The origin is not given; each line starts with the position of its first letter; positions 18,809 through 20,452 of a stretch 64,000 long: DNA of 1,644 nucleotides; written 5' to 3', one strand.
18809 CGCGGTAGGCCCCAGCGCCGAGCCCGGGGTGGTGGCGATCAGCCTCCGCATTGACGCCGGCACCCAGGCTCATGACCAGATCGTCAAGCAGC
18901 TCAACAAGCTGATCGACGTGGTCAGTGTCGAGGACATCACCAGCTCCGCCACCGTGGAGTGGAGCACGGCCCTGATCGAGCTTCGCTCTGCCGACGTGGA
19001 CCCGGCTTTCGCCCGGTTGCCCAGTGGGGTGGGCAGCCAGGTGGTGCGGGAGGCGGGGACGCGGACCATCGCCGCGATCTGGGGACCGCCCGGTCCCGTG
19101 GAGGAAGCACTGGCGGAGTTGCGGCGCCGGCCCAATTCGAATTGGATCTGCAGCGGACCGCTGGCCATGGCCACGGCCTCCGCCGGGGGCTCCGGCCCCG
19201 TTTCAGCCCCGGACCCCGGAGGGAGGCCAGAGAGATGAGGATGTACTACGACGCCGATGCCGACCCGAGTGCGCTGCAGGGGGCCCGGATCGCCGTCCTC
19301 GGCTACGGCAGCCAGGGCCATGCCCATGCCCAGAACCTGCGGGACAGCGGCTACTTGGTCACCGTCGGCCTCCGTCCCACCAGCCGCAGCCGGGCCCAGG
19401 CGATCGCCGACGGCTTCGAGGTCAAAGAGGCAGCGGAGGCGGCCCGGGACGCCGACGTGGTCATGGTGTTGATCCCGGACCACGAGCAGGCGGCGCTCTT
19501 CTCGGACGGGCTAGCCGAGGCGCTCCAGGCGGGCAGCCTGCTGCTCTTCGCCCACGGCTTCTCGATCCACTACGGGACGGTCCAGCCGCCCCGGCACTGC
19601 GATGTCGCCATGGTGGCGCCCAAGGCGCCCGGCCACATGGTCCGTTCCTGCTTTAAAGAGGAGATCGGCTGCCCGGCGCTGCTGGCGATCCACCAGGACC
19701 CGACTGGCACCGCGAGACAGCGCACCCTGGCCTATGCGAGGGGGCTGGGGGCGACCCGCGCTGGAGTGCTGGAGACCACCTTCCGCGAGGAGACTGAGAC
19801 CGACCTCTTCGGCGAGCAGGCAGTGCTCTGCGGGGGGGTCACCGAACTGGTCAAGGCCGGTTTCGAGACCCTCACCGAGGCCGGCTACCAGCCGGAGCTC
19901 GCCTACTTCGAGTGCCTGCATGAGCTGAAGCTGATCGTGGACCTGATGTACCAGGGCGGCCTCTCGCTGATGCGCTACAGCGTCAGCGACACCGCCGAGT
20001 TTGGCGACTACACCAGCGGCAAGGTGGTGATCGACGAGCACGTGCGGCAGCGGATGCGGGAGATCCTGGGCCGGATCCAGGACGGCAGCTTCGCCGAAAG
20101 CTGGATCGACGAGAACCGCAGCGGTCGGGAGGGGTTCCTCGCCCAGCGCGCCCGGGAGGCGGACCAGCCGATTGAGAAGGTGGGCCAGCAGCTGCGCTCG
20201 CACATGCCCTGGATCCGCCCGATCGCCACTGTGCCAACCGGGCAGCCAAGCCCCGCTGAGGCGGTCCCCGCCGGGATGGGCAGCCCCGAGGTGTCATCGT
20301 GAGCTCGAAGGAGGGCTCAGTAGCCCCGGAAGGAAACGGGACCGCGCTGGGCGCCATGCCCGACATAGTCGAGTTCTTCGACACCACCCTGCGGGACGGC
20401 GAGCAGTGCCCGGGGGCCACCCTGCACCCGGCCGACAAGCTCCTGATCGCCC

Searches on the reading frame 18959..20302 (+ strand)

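Call 37: search_protein_families(library=pfam, proteins=[window:18959-20302:+], max_evalue=0.0001)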
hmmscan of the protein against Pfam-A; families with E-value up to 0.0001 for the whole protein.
window:18959-20302:+ (447 aa): 5 families
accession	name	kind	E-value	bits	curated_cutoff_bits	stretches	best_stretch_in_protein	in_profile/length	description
PF07991.19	KARI_N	-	1.3e-65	220.5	20.6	1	106-269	2-165/165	Acetohydroxy acid isomeroreductase, NADPH-binding domain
PF01450.25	KARI_C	-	3.4e-63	212.7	29.1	1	275-418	1-144/144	Ketol-acid reductoisomerase, C-terminal domain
PF03807.23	F420_oxidored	-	4.7e-07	30.8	21.6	1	110-187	1-80/94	NADP oxidoreductase coenzyme F420-dependent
PF03446.21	NAD_binding_2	-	6.9e-07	29.8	21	1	110-195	1-89/161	NAD binding domain of 6-phosphogluconate dehydrogenase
PF02826.25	2-Hacid_dh_C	-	5.1e-06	26.4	25.1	1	97-181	25-109/178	D-isomer specific 2-hydroxyacid dehydrogenase, NAD binding domain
